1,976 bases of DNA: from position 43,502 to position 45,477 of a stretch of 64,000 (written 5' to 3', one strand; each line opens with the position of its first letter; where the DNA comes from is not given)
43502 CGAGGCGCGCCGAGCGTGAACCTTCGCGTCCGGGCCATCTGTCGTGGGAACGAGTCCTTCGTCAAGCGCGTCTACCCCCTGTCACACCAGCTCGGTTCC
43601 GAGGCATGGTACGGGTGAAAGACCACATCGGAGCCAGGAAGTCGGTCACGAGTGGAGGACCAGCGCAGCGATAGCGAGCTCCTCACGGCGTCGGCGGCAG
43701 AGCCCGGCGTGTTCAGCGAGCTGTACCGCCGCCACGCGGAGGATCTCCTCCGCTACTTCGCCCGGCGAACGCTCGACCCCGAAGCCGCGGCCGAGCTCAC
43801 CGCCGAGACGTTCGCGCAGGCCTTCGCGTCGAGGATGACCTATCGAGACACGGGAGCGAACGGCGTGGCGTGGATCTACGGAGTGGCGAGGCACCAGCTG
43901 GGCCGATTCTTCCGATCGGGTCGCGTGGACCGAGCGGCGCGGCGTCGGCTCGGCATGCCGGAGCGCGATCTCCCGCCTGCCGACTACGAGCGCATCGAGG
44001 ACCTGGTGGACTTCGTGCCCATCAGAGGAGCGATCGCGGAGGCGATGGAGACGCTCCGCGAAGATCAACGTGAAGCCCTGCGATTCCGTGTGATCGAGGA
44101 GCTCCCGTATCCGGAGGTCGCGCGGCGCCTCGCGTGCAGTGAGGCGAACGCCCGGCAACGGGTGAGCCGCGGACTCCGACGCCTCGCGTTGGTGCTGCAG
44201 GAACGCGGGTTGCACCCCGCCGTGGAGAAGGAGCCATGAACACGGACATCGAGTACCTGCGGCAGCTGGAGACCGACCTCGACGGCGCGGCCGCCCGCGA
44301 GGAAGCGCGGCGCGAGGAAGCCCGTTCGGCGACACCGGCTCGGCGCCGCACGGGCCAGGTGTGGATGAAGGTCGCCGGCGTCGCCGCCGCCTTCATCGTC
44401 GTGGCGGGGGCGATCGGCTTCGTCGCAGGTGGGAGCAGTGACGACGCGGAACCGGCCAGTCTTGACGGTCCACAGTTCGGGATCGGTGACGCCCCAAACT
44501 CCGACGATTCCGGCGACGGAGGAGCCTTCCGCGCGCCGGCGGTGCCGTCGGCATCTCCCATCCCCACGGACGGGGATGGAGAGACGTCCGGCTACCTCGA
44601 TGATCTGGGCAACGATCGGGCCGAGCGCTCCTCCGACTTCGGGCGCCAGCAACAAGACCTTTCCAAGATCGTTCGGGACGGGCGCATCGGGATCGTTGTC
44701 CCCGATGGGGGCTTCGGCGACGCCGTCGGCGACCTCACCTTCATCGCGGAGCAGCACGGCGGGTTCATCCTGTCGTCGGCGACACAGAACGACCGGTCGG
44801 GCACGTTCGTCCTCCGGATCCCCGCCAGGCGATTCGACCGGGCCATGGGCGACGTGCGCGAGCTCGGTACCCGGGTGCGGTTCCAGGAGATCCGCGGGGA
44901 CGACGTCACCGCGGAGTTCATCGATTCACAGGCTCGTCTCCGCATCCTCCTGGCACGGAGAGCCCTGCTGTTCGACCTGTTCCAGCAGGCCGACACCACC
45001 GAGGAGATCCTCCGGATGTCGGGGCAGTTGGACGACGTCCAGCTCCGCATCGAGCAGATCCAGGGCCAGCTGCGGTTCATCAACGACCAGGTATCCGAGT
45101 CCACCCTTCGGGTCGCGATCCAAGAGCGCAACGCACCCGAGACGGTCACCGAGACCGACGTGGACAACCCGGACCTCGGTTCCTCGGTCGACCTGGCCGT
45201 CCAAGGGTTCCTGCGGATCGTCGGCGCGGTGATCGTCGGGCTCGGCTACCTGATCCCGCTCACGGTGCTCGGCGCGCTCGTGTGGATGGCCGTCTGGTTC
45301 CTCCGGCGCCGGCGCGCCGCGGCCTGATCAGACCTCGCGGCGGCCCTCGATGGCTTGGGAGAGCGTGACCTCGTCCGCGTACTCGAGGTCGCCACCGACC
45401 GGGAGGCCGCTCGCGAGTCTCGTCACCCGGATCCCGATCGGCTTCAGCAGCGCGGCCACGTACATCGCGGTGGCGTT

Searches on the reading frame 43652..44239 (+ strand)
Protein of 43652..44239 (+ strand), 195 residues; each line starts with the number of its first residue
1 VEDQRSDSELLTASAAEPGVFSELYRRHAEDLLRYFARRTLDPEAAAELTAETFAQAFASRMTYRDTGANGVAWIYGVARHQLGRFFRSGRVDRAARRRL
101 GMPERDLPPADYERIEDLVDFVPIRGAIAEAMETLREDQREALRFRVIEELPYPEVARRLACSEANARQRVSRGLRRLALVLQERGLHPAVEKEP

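Call 68: search_protein_families(library=pfam, proteins=[window:43652-44239:+], max_evalue=0.0001)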
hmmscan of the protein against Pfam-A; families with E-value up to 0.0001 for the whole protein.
window:43652-44239:+ (195 aa): 3 families
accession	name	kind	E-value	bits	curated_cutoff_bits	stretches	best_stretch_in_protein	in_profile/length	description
PF08281.18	Sigma70_r4_2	-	6.3e-14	51.8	25.7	1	126-178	2-54/54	Sigma-70, region 4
PF04545.22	Sigma70_r4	-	2.7e-08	33.6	24.1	1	131-178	1-48/50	Sigma-70, region 4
PF04542.20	Sigma70_r2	-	4.3e-08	33.3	24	1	24-90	1-68/71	Sigma-70 region 2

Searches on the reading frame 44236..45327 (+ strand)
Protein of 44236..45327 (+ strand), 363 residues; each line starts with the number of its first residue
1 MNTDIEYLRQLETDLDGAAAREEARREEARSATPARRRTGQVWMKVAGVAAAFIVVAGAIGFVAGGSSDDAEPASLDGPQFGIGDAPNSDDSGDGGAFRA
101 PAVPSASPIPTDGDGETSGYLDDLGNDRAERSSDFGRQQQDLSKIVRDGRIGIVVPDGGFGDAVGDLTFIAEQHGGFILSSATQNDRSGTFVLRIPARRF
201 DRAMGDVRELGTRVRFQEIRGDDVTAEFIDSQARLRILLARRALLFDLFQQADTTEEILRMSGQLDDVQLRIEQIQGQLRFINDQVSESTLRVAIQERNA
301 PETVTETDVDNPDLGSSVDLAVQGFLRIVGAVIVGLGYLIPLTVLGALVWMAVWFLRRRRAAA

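Call 68: search_protein_families(library=pfam, proteins=[window:44236-45327:+], max_evalue=0.0001)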
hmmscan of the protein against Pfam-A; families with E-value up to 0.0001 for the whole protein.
window:44236-45327:+ (363 aa): 1 family
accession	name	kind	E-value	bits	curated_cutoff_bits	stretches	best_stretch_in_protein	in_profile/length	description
PF14257.11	DUF4349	-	5.5e-44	150.5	27.7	1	144-354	2-212/213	Domain of unknown function (DUF4349)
